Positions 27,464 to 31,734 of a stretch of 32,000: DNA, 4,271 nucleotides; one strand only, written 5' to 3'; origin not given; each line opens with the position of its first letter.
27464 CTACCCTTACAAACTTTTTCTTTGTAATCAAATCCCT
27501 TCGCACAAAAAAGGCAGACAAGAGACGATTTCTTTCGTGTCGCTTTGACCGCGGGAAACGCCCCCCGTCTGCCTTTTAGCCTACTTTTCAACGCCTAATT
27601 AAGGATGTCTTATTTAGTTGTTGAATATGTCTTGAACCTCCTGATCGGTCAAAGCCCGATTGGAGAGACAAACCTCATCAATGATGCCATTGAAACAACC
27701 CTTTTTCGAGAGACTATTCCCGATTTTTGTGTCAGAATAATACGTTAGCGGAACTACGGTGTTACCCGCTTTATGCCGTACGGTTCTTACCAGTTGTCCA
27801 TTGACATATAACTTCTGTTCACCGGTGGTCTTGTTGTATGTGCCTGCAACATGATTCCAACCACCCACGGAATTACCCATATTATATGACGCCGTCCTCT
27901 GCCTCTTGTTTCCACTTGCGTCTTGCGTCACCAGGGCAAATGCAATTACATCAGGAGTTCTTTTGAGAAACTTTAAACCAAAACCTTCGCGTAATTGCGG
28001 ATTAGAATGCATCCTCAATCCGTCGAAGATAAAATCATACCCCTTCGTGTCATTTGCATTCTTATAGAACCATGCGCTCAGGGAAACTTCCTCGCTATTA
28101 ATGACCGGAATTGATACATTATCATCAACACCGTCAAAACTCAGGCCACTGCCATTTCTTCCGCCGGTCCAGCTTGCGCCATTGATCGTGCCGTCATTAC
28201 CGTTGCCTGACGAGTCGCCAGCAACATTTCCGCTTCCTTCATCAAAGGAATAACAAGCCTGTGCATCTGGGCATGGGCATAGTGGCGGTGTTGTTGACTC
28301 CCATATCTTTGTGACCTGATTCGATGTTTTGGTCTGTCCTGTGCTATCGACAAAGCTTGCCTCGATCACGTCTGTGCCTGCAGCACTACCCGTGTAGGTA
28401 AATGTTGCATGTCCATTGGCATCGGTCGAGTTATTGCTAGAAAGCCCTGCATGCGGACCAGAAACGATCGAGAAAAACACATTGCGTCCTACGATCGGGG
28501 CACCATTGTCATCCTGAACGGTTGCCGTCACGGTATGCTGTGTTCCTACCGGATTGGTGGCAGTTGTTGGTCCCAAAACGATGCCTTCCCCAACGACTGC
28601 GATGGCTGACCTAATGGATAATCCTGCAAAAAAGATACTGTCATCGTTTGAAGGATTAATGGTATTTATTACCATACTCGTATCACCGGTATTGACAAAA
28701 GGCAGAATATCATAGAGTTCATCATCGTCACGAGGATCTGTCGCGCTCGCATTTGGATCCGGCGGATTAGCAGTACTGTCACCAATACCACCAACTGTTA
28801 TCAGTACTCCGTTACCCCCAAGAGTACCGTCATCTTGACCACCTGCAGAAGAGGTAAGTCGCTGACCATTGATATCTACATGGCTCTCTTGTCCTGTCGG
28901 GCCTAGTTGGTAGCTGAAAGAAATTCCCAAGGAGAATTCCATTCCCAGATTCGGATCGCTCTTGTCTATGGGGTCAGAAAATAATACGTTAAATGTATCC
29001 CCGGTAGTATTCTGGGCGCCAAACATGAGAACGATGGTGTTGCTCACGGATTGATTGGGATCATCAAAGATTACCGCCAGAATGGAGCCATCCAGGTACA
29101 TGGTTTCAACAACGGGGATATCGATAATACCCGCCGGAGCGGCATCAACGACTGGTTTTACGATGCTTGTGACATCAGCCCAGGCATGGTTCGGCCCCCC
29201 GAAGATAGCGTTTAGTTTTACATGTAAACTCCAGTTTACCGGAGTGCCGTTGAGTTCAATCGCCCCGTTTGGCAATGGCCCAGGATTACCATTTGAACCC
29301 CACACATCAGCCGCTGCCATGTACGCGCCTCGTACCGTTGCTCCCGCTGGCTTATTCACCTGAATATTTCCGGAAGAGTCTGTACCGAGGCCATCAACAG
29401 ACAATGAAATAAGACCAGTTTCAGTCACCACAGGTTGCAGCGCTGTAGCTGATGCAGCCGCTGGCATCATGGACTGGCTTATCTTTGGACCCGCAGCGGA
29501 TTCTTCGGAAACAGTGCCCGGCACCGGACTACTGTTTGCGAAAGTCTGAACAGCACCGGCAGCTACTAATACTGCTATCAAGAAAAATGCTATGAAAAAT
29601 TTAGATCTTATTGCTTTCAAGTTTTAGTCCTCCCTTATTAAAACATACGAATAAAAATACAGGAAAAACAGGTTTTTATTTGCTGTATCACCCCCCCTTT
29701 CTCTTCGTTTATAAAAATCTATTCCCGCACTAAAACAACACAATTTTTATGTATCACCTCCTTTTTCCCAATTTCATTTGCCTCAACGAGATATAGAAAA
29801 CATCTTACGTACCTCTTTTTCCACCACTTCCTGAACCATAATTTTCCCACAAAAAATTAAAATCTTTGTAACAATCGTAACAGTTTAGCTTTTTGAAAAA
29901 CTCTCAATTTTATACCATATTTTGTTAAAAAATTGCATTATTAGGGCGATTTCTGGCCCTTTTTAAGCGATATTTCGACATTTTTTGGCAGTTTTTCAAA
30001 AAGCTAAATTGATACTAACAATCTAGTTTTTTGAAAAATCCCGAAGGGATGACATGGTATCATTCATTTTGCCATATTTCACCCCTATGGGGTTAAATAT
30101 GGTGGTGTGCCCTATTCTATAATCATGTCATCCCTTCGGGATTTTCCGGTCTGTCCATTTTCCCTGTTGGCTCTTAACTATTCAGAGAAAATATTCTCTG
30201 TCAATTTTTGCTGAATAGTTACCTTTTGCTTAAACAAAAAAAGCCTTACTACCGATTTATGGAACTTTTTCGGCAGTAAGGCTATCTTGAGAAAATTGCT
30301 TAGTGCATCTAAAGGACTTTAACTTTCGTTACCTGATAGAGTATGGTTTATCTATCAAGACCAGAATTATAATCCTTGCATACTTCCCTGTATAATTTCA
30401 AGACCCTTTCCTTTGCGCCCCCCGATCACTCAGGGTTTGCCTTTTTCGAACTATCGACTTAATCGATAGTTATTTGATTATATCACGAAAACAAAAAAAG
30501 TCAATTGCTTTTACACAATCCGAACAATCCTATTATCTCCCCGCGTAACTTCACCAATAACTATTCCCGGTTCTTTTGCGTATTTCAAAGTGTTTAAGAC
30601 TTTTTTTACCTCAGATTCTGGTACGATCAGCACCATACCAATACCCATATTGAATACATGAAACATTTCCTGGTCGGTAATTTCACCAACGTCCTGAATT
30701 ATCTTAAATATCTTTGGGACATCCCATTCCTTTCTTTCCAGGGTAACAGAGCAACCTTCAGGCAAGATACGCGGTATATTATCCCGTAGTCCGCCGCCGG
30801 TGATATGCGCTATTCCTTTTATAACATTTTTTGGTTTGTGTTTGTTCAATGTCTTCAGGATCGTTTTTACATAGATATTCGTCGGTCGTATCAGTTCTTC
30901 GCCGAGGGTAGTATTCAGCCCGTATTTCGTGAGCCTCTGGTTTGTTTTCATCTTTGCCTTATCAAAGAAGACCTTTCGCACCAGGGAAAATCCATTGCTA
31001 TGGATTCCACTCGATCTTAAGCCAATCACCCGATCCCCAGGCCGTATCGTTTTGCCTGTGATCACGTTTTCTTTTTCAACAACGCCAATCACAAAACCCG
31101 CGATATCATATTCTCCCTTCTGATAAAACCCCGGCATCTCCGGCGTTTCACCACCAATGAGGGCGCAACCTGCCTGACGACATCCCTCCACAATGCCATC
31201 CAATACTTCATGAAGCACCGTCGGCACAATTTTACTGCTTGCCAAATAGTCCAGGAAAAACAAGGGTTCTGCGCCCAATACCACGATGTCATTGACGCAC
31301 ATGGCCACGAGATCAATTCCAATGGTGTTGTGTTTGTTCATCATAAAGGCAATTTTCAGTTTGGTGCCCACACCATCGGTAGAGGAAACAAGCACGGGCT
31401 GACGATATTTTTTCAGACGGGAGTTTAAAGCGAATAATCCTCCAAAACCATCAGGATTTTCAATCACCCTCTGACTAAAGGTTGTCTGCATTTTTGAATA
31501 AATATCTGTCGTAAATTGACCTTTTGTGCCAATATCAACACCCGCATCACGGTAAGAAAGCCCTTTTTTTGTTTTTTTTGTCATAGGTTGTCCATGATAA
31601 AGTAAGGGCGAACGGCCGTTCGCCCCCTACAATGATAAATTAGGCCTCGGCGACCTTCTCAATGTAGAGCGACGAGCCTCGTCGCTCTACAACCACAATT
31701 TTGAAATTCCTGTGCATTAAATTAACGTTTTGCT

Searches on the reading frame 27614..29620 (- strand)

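Call 3: search_protein_families(library=ncbifam, proteins=[window:27614-29620:-], max_evalue=1)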
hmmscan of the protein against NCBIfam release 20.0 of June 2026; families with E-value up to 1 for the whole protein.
window:27614-29620:- (668 aa): 2 families
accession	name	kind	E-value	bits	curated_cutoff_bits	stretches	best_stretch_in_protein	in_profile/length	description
NF052521.1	TafC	equivalog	0.00018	20.8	410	1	488-667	190-361/373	TafC family fimbrial protein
NF033627.3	intimin_all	equivalog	0.0041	15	1400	1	361-429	577-644/939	intimin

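Call 4: search_protein_families(library=pfam, proteins=[window:27614-29620:-], max_evalue=1)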
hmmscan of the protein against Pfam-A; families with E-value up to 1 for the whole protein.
window:27614-29620:- (668 aa): 8 families
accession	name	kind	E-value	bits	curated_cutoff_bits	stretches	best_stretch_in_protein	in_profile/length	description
PF13385.13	Laminin_G_3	-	1.1e-18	68.3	27.6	1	497-663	2-151/151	Concanavalin A-like lectin/glucanases superfamily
PF02369.22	Big_1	-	9.1e-12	45.4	34.9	1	360-433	17-90/93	Bacterial Ig-like domain (group 1)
PF16640.11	Big_3_5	-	0.00017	22.5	35.5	1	353-437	5-84/88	Bacterial Ig-like domain (group 3)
PF02973.23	Sialidase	-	0.00034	20.6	26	1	589-665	106-184/189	Sialidase, N-terminal domain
PF13620.12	CarboxypepD_reg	-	0.0087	16.8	32.3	1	363-437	1-70/82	Carboxypeptidase regulatory-like domain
PF00354.24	Pentaxin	-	0.024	14.8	25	1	580-666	77-167/194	Pentaxin family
PF17789.7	MG4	-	0.047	14.3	24.7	1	363-416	17-67/95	Macroglobulin domain MG4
PF04852.17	ALOG_dom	-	0.12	13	26.6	1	415-463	43-93/126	ALOG domain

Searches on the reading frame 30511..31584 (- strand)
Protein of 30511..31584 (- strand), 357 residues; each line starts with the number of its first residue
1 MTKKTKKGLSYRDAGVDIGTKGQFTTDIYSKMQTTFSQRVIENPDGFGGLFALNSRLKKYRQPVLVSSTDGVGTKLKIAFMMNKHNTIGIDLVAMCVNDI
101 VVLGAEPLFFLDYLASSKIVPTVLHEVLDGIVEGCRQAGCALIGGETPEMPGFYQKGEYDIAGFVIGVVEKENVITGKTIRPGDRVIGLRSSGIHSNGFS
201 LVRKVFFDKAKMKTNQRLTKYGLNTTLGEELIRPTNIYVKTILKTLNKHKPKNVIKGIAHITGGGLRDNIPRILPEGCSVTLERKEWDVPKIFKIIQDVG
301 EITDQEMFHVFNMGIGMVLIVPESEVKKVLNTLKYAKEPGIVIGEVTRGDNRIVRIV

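Call 7: search_protein_families(library=pfam, proteins=[window:30511-31584:-], max_evalue=0.001)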
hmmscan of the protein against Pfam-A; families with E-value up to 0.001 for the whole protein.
window:30511-31584:- (357 aa): 2 families
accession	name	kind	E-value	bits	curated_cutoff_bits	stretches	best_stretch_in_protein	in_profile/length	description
PF02769.27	AIRS_C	-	7.1e-33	114.4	23.1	1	181-354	1-153/156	AIR synthase related protein, C-terminal domain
PF00586.29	AIRS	-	2.4e-25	89.6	24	1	64-169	14-112/112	AIR synthase related protein, N-terminal domain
